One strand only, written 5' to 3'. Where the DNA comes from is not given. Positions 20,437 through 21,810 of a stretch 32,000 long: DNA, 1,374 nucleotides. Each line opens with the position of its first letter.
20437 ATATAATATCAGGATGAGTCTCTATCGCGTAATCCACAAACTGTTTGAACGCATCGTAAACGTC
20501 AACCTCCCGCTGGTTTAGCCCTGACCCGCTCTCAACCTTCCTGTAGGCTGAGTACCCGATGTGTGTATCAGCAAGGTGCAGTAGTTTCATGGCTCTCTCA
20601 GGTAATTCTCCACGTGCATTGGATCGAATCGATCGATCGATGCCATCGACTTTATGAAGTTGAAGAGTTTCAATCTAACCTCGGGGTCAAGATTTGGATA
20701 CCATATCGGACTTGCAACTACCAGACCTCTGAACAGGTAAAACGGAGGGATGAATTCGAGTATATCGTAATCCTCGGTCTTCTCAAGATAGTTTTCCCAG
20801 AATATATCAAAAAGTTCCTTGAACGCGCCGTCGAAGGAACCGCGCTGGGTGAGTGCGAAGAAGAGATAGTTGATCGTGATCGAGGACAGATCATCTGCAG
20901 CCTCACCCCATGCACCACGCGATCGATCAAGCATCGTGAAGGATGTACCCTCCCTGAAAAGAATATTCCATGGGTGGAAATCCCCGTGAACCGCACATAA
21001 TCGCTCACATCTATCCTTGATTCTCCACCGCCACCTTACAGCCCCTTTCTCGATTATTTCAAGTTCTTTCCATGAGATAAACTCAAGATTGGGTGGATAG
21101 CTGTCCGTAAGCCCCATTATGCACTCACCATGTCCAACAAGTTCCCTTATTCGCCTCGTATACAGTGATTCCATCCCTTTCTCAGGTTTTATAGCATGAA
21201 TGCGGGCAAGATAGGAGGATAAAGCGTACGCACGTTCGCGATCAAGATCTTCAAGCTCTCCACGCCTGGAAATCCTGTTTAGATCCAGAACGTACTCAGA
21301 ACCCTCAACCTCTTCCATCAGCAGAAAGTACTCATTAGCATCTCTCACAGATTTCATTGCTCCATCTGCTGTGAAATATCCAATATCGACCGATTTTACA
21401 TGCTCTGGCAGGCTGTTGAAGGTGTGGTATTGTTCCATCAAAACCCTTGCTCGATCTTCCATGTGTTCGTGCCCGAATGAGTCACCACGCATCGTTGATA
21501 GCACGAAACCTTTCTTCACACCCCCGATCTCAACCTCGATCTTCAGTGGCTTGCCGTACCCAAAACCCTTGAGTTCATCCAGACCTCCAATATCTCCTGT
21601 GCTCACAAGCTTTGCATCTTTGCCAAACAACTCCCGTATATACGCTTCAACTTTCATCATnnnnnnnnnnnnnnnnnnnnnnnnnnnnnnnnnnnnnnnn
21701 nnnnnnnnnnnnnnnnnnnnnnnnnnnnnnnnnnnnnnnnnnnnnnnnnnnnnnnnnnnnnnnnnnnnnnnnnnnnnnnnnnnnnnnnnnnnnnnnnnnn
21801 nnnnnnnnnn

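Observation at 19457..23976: Tightly coupled four-gene unit: IDH-family dehydrogenase, Cas4-like Fe-S nuclease, APH-fold kinase, and an orphan Mre11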

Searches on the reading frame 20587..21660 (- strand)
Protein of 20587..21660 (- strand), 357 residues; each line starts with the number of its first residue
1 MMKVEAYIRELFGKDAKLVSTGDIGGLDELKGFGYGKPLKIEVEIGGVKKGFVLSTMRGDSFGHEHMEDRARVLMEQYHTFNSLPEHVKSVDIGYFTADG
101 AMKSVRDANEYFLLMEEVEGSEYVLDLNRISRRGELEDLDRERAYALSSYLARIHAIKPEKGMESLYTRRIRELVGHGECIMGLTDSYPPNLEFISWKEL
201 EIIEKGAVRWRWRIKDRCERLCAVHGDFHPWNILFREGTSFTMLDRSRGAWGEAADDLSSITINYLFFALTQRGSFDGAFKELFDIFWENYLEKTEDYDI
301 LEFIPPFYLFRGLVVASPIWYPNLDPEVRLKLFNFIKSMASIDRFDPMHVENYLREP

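Call 5: search_protein_families(library=pfam, proteins=[window:20587-21660:-], max_evalue=0.01)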
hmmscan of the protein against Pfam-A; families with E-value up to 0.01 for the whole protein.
window:20587-21660:- (357 aa): 1 family
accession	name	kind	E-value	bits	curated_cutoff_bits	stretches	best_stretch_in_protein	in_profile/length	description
PF01636.29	APH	-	4.6e-09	36.8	23.2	1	111-265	71-212/239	Phosphotransferase enzyme family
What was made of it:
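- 20587..21660 (-): APH-fold (protein-kinase-like) phosphotransferase from a highly conserved archaeal family of unknown substrate. PF01636 (call 5).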

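Call 6: search_protein_families(library=ncbifam, proteins=[window:20587-21660:-], max_evalue=0.01)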
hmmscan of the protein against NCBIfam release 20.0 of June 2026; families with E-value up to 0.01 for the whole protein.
window:20587-21660:- (357 aa): 1 family
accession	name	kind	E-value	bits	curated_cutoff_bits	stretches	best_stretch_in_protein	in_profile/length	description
NF008738.0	PRK11768.1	equivalog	1.6e-05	24.4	194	1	117-249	98-225/327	serine/threonine protein kinase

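Call 9: find_homologous_proteins(query=window:20587-21660:-, max_evalue=0.00001)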
Query window:20587-21660:- (357 aa): 5976 proteins with E <= 0.00001 among 8000 candidates; the best 120 are listed.
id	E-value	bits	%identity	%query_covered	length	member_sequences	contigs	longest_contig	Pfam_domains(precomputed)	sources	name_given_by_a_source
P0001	1.5e-242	822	100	100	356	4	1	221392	PF01636.30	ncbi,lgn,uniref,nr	ncbi:MAG: aminoglycoside phosphotransferase [Candidatus Syntrophoarchaeum caldarius]|uniref:Aminogly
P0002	6.4e-196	669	81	99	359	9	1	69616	PF01636.30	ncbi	-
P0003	2.6e-185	634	79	99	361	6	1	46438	PF01636.30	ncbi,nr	ncbi:MAG: phosphotransferase [Candidatus Syntrophoarchaeum sp.]|nr:phosphotransferase [Candidatus Sy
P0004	2.2e-163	562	83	83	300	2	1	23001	PF01636.30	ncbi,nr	ncbi:MAG: Phosphotransferase enzyme family protein [Candidatus Syntrophoarchaeum sp. GoM_oil]|nr:MAG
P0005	2.5e-139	483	59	99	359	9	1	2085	PF01636.30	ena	-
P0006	6.9e-138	478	58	99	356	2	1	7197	PF01636.30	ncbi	ncbi:MAG: phosphotransferase [Candidatus Syntropharchaeia archaeon]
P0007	5.4e-135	468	58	98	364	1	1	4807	PF01636.30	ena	-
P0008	7.3e-135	468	58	98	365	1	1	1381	PF01636.30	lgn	-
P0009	1.3e-134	467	58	99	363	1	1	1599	-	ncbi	-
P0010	3.1e-134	466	58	99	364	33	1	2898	-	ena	-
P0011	4.7e-134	465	57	99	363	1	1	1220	PF01636.30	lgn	-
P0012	1.1e-133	464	58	98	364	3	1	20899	PF01636.30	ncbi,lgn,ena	ncbi:MAG TPA: phosphotransferase [Candidatus Methanoperedens sp.]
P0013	3.6e-133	462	58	99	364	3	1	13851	-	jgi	jgi:hypothetical protein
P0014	4.4e-133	462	56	99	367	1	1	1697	PF01636.30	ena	-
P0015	4.6e-133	462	57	99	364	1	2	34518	PF01636.30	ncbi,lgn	ncbi:MAG: phosphotransferase family protein [Candidatus Bipolaricaulia bacterium]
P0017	4.0e-132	459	57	99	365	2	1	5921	PF01636.30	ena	-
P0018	4.5e-132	459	57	98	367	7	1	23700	PF01636.30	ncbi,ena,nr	ncbi:MAG TPA: aminoglycoside phosphotransferase family protein [Methanosarcinales archaeon]|nr:amino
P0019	6.8e-132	458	58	98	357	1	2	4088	PF01636.30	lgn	-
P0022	2.0e-131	457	58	99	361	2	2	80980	PF01636.30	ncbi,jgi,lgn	-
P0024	3.0e-131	456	59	98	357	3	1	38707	PF01636.30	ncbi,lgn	-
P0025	3.1e-131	456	56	99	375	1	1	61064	PF01636.30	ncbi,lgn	-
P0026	3.6e-131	456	59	98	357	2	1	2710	PF01636.30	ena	-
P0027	4.1e-131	456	59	98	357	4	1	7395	PF01636.30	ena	-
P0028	4.9e-131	455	58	98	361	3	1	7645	PF01636.30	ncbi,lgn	-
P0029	4.9e-131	455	57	99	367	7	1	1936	PF01636.30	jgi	jgi:hypothetical protein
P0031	5.9e-131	455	57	99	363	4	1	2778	PF01636.30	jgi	jgi:hypothetical protein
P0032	6.3e-131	455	58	99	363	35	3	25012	PF01636.30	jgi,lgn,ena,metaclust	metaclust:\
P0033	6.5e-131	455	57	99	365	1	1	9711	PF01636.30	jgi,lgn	jgi:hypothetical protein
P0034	9.9e-131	454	56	99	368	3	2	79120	PF01636.30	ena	-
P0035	1.1e-130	454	56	98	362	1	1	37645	PF01636.30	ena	-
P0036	2.9e-130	453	56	99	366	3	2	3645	PF01636.30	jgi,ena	-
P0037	3.1e-130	453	58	98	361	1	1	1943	PF01636.30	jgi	jgi:aminoglycoside phosphotransferase family enzyme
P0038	3.2e-130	453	56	99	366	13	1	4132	PF01636.30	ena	-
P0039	3.3e-130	453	57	99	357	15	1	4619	PF01636.30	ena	-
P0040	4.0e-130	452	58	98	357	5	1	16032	PF01636.30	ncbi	-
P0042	4.6e-130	452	58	98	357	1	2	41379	PF01636.30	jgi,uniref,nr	uniref:Aminoglycoside phosphotransferase domain-containing protein n=1 Tax=Candidatus Methanogaster 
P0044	5.5e-130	452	56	99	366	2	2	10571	PF01636.30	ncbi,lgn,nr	ncbi:MAG: phosphotransferase [Euryarchaeota archaeon]|nr:phosphotransferase [Euryarchaeota archaeon]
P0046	9.8e-130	451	58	98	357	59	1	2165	PF01636.30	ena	-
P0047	9.9e-130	451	56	99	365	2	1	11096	PF01636.30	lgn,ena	-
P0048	1.0e-129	451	59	98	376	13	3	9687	PF01636.30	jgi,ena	-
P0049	1.3e-129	451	55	99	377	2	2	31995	PF01636.30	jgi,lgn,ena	-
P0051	1.5e-129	450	57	97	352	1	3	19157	PF01636.30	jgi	jgi:hypothetical protein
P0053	1.9e-129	450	57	99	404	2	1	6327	PF01636.30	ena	-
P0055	2.2e-129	450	57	99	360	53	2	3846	PF01636.30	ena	-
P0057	3.1e-129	449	58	99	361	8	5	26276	PF01636.30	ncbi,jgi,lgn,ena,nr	ncbi:MAG: phosphotransferase [Candidatus Methanoperedens sp.]|nr:phosphotransferase [Candidatus Meth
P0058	3.6e-129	449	58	98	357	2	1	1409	PF01636.30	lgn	-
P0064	5.5e-129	449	56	99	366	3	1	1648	PF01636.30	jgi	jgi:aminoglycoside phosphotransferase family enzyme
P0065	6.3e-129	448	56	99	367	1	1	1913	PF01636.30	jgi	jgi:hypothetical protein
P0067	7.6e-129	448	54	99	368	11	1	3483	PF01636.30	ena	-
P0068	8.0e-129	448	56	99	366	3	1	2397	PF01636.30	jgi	jgi:hypothetical protein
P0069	8.7e-129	448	54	99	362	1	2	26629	PF01636.30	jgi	jgi:hypothetical protein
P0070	1.1e-128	448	56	98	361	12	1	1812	PF01636.30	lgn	-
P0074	1.3e-128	447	58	98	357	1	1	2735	PF01636.30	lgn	-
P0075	1.4e-128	447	56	99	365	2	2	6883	PF01636.30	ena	-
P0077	1.7e-128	447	55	99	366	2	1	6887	PF01636.30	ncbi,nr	ncbi:MAG: phosphotransferase [Methanomicrobia archaeon]|nr:phosphotransferase [Methanomicrobia archa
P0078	1.9e-128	447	58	98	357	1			PF01636.30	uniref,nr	uniref:Aminoglycoside phosphotransferase domain-containing protein n=1 Tax=Candidatus Methanogaster 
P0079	1.9e-128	447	58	98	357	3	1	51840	PF01636.30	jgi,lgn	jgi:hypothetical protein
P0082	2.7e-128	446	57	98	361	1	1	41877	PF01636.30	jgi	-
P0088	4.2e-128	446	56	99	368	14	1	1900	PF01636.30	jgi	jgi:hypothetical protein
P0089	4.5e-128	446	55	99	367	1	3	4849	PF01636.30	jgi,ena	-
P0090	4.7e-128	446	56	99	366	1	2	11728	PF01636.30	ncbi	ncbi:MAG: phosphotransferase family protein [Candidatus Methanospirareceae archaeon]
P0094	5.2e-128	445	57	99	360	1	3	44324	PF01636.30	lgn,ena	-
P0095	5.9e-128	445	56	99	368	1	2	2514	PF01636.30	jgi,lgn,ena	-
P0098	6.6e-128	445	56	99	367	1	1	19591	PF01636.30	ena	-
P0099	8.0e-128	445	54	100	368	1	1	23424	PF01636.30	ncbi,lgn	-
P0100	8.4e-128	445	57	98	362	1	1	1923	PF01636.30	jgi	jgi:Phosphotransferase enzyme family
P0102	1.2e-127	444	57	99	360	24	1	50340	PF01636.30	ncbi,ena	-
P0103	1.2e-127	444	56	99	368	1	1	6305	PF01636.30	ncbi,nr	ncbi:MAG: aminoglycoside phosphotransferase family protein [Methanophagales archaeon ANME-1-THS]|nr:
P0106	1.5e-127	444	55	99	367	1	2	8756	PF01636.30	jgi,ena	-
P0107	1.6e-127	444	55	98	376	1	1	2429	PF01636.30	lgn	-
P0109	1.8e-127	444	55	99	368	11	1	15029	PF01636.30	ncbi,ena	-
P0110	2.0e-127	443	56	99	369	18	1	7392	PF01636.30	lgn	-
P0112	2.3e-127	443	56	99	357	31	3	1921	PF01636.30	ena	-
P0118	3.6e-127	443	56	98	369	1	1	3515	PF01636.30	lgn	-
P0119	3.9e-127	443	55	97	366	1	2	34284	PF01636.30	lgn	-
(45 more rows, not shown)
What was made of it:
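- Checked: The database entry for this protein starts at the next ATG, 21657, which gives an 11-nt overlap (call 9).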

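Call 12: find_related_loci(query=A1, collection=genome_contigs, flank=10000)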
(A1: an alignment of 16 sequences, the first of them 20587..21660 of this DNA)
Query A1 (357 aa) in genome_contigs; peptide patterns used: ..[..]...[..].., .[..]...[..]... (x = any residue, [..] = any of these).
600 stretches matched a pattern (row limit reached: there are more); 598 encode a relative of the query (tblastn E <= 1e-3); the best 80 are kept; 80 distinct loci.
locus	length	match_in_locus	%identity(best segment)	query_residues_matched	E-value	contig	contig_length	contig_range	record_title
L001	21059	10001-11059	81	3-355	0e+0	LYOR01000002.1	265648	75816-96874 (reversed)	MAG: Candidatus Syntrophoarchaeum butanivorans isolate BOX1 BOX1_11reassembly_contig02, whole genome shotgun sequence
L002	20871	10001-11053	60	3-354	7e-145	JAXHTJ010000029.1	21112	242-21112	MAG: Halobacteriota archaeon isolate MAG21_tar_biofilm MAG21_29, whole genome shotgun sequence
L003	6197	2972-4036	58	3-355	2e-137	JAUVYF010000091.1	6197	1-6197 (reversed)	MAG: Candidatus Bipolaricaulota bacterium isolate CSMAG_1235 CSMAG_1235_k141_32890_length_6197_cov_14.0923, whole genome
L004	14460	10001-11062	58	4-354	4e-136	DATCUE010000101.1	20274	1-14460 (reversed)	MAG TPA_asm: Candidatus Methanoperedens sp. isolate SMAG_U7350 k141_80988, whole genome shotgun sequence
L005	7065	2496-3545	59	4-354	2e-135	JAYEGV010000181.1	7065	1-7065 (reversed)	MAG: Methanobacteriota archaeon isolate MAG236 MAG236_181, whole genome shotgun sequence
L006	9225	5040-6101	57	3-354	1e-134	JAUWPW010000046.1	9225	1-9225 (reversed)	MAG: Candidatus Bipolaricaulota bacterium isolate CSMAG_2486 CSMAG_2486_k141_902056_length_9225_cov_10.8756, whole genom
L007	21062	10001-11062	58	4-354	2e-134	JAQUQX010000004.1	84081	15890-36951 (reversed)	MAG: Candidatus Methanoperedens sp. isolate STD1_6 NODE_560_length_84081_cov_19.776783_Sandtown_D1, whole genome shotgun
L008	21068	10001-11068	58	2-354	3e-134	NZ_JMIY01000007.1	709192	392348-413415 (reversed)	Candidatus Methanoperedens nitroreducens strain ANME-2d ANME2D_Contig_7.7, whole genome shotgun sequence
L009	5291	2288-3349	57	4-354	3e-134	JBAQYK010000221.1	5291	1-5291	MAG: Candidatus Methanoperedens sp. isolate MFD12011_ilm_asm_bin3 k127_121548, whole genome shotgun sequence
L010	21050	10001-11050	59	4-354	4e-133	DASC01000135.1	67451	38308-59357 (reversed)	MAG TPA_asm: Methanosarcinales archaeon UBA203 UBA203_contig_14561, whole genome shotgun sequence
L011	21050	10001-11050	59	4-354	6e-133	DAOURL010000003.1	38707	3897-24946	MAG TPA_asm: Methanosarcinales archaeon isolate CSMAG_151 CSMAG_151_k141_184976_length_38707_cov_1014.2426, whole genome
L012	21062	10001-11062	57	4-354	8e-133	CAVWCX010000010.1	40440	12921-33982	MAG: Candidatus Methanoperedenaceae archaeon isolate MFD03899.bin.2.194 genome assembly, contig: contig_32947, whole gen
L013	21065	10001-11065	57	3-354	2e-132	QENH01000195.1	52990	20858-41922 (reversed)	Methanophagales archaeon isolate CONS3730B06UFb1 Ga0123266_1007, whole genome shotgun sequence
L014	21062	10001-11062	57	3-354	2e-132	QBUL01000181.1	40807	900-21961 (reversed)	ANME-1 cluster archaeon GoMg1 GOMG1_9, whole genome shotgun sequence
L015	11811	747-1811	57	3-354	1e-132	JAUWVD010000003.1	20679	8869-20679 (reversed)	MAG: Methanophagales archaeon isolate CSMAG_2623 CSMAG_2623_k141_474096_length_20679_cov_19.2699, whole genome shotgun s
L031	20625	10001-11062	57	4-354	3e-131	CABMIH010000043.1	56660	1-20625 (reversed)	uncultured archaeon isolate LFW-280_3_2 genome assembly, contig: LFW28032_48, whole genome shotgun sequence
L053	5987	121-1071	59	37-355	8e-129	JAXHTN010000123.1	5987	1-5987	MAG: Halobacteriota archaeon isolate MAG25_tar_biofilm MAG25_123, whole genome shotgun sequence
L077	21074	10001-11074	52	1-356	1e-125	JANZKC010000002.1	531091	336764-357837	MAG: Candidatus Culexmicrobium cathedralense isolate GB-1867-005 Ga0190363_1000002, whole genome shotgun sequence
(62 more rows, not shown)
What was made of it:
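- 20587..21660 (-): 5976 homologues, 52-60% identical across orders (calls 9, 12).
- The kinase was located in 80 genomes (call 12).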

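Call 28: search_protein_families(library=pfam, proteins=[L001:3365-3967:-, L001:4457-4903:-, L001:5300-5794:+, L001:6032-6631:-, L001:12267-13310:-, L001:13307-15619:-, L001:15813-16940:+, L001:17047-18003:+, L001:18000-19739:+, L001:817-1467:-], max_evalue=0.001)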
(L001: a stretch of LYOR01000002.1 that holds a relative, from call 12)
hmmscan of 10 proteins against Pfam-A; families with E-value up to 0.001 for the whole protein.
L001:3365-3967:- (200 aa): 2 families
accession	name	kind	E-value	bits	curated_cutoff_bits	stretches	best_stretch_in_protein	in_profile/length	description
PF03358.20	FMN_red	-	8.1e-30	103.8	24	1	5-160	1-148/152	NADPH-dependent FMN reductase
PF02525.22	Flavodoxin_2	-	5e-05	23.5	27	1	74-128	73-137/198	Flavodoxin-like fold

L001:4457-4903:- (148 aa): 24 families
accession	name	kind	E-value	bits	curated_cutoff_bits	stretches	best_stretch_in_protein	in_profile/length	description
PF13412.12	HTH_24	-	9.6e-18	63.9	21.9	1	9-55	2-48/48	Winged helix-turn-helix DNA-binding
PF13404.12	HTH_AsnC-type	-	2.4e-17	62.9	27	1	8-49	1-42/42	AsnC-type helix-turn-helix domain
PF01037.27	AsnC_trans_reg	-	5.3e-14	52.3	25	1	74-144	1-72/73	Lrp/AsnC ligand binding domain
PF08279.18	HTH_11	-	4.5e-08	33.3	25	1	13-53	3-44/55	HTH domain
PF12840.13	HTH_20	-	9.6e-08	32.3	27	1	13-55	7-49/51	Helix-turn-helix domain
PF22482.2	AsnC_trans_reg_3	-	1.7e-06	28.5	24.4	1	71-148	4-88/95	PF0864 C-terminal dimeric alpha+beta barrel domain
PF09339.16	HTH_IclR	-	2.2e-06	27.8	22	1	15-56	8-50/52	IclR helix-turn-helix domain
PF01022.26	HTH_5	-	2.3e-06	27.8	22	1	13-55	5-46/47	Bacterial regulatory protein, arsR family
PF08220.18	HTH_DeoR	-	3.3e-06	27.2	21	1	14-56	4-46/57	DeoR-like helix-turn-helix domain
PF01047.28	MarR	-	5.9e-06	26.5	24.6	1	15-57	8-50/59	MarR family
PF13545.12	HTH_Crp_2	-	7e-06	26.4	27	1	26-66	24-67/70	Crp-like helix-turn-helix domain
PF13384.12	HTH_23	-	1.8e-05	24.9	24.6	1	18-53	10-46/50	Homeodomain-like domain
PF22451.2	NirdL-like_HTH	-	2.5e-05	24.2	27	1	27-55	19-47/47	Siroheme decarboxylase NirDL-like HTH domain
PF08280.17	HTH_Mga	-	4.8e-05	23.7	23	1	14-49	9-44/59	M protein trans-acting positive regulator (MGA) HTH domain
PF01638.23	HxlR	-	8.7e-05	22.7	20.8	1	15-70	9-65/91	HxlR-like helix-turn-helix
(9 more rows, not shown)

L001:5300-5794:+ (164 aa): 2 families
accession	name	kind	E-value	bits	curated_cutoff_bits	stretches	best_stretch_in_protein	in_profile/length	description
PF13683.12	rve_3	-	1.2e-05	25.4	26.5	0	111-129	45-63/67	Integrase core domain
PF00665.32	rve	-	7.4e-05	23.4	32.6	1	21-89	44-102/102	Integrase core domain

L001:6032-6631:- (199 aa): 1 family
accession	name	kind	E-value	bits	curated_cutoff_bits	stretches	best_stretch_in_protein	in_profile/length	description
PF00252.24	Ribosomal_L16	-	5.4e-31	107.7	27.9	1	41-189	2-131/132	Ribosomal protein L16p/L10e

L001:12267-13310:- (347 aa): 2 families
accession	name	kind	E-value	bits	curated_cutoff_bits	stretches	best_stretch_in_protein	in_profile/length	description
PF02769.27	AIRS_C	-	4.7e-29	102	23.1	1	176-323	2-152/156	AIR synthase related protein, C-terminal domain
PF00586.29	AIRS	-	1.6e-21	77.2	24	1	44-145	5-110/112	AIR synthase related protein, N-terminal domain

L001:13307-15619:- (770 aa): 5 families
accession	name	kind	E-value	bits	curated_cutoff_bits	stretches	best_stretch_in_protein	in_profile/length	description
PF22521.2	HypF_C_2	-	1.3e-59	202.3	27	1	499-762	2-241/241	Carbamoyltransferase, Kae1-like Domain, second subdomain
PF01300.24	Sua5_yciO_yrdC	-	4.4e-32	111.4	25.1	1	207-381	1-178/178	Telomere recombination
PF07503.17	zf-HYPF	-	2.6e-30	104.4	23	2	105-138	1-34/34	HypF finger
PF00708.24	Acylphosphatase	-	4.1e-24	85.1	22.5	1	3-86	1-85/85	Acylphosphatase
PF17788.7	HypF_C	-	5e-24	85.3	23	1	395-489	4-98/99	HypF Kae1-like domain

L001:15813-16940:+ (375 aa): 1 family
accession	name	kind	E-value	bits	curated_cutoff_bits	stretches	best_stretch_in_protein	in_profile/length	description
PF01924.21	HypD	-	3.1e-141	471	25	1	29-374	2-350/351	Hydrogenase formation hypA family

L001:17047-18003:+ (318 aa): 2 families
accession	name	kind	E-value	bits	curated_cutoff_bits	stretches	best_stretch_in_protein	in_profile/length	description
PF01058.29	Oxidored_q6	-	2.1e-20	73.2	27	1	18-184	1-127/128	NADH ubiquinone oxidoreductase, 20 Kd subunit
PF14720.11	NiFe_hyd_SSU_C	-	8.5e-18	64.9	27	1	211-280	4-75/80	NiFe/NiFeSe hydrogenase small subunit C-terminal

L001:18000-19739:+ (579 aa): 1 family
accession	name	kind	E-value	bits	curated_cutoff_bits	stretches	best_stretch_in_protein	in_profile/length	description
PF00374.24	NiFeSe_Hases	-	3.1e-84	284.2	25.8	2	163-559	151-508/508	Nickel-dependent hydrogenase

L001:817-1467:- (216 aa): 3 families
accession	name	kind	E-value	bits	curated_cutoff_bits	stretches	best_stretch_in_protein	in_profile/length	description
PF00578.27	AhpC-TSA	-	1.7e-38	131.8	26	1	14-143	1-123/124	AhpC/TSA family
PF10417.14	1-cysPrx_C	-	6.5e-18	64.9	21.1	1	164-203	1-41/41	C-terminal domain of 1-Cys peroxiredoxin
PF08534.16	Redoxin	-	3.5e-16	59.8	26.6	1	15-144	3-131/148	Redoxin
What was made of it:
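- An rve transposase fragment lies near the block in L001 (call 28).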

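Call 36: search_solved_structures(query=A1, max_evalue=0.01)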
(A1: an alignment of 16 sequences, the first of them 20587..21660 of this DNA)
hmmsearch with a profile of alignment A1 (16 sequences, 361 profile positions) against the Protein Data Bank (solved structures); distinct sequences matched with E-value up to 0.01: 0.
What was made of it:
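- On 5-methylthioribose kinase (MtnK): No NCBIfam or PDB sequence hit (calls 6, 36).
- Closest known: 5-methylthioribose kinase MtnK and other APH-fold small-molecule kinases. Different: No sequence-level match to any solved structure or to a named NCBIfam kinase (calls 6, 36).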

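Call 39: search_protein_families(library=padloc, proteins=[window:20587-21660:-], max_evalue=0.001)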
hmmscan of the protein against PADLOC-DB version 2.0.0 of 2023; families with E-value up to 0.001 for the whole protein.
window:20587-21660:- (357 aa): 0 families
